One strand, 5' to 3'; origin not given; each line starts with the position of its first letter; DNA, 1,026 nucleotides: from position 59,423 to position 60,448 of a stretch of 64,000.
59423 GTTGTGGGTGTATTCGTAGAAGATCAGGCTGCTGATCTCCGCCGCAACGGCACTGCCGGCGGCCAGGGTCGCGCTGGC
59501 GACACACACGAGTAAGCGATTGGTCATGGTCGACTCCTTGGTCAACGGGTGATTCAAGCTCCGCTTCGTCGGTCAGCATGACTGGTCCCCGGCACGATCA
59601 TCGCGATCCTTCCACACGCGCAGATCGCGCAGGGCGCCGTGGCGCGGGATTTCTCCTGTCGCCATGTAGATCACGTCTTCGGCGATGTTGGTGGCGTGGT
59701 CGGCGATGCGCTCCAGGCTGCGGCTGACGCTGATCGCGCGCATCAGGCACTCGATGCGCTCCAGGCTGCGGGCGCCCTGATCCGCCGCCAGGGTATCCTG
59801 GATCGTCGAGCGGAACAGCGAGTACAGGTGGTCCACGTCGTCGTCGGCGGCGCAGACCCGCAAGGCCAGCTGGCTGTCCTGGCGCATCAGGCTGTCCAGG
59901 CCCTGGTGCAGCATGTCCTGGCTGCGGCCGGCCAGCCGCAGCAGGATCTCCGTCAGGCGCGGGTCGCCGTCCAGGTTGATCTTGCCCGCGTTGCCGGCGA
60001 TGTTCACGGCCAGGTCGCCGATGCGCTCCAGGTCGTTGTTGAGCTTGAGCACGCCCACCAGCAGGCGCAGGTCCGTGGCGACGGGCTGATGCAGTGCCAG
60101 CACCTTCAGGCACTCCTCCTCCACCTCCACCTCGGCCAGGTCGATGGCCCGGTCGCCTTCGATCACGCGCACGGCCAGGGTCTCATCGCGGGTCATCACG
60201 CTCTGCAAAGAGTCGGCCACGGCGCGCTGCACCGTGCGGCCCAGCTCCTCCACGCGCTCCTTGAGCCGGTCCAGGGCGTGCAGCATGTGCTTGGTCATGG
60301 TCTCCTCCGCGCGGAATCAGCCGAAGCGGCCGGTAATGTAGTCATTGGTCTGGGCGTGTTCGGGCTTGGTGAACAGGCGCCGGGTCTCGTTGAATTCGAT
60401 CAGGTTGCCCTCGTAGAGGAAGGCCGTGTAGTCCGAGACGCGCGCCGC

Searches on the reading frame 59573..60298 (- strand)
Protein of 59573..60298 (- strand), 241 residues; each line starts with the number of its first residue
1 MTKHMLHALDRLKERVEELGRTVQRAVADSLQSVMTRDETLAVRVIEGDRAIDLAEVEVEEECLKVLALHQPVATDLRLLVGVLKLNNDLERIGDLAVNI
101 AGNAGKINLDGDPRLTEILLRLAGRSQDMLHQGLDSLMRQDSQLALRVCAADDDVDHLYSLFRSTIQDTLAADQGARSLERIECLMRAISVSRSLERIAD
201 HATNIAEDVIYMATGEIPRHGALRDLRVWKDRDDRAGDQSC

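Call 13: find_encoding_contigs(protein=window:59573-60298:-, flank=10000, max_places=10)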
Protein window:59573-60298:- (241 aa): 4 contigs read that carry it; 3 places shown.
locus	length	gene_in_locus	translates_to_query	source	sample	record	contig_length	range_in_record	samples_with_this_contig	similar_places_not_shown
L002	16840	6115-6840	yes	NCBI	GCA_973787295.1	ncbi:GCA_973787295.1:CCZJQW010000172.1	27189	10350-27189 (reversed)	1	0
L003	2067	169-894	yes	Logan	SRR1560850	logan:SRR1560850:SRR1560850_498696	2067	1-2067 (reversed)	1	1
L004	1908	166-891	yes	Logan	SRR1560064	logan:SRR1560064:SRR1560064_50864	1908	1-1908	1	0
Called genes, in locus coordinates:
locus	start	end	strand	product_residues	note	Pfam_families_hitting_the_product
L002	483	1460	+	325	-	PF12849:PBP_like_2, PF13531:SBP_bac_11, PF12727:PBP_like (weak)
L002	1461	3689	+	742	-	PF00528:BPD_transp_1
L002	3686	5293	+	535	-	PF00528:BPD_transp_1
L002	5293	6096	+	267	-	PF02463:SMC_N (weak), PF00005:ABC_tran, PF13304:AAA_21 (weak)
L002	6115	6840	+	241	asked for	PF01895:PhoU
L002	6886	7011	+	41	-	-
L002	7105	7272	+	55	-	-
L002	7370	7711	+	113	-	-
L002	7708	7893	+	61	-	-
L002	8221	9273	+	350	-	-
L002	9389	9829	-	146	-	-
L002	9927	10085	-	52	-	-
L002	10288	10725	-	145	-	PF01590:GAF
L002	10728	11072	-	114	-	PF08448:PAS_4 (weak)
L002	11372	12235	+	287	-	PF10418:DHODB_Fe-S_bind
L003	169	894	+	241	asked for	PF01895:PhoU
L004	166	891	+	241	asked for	PF01895:PhoU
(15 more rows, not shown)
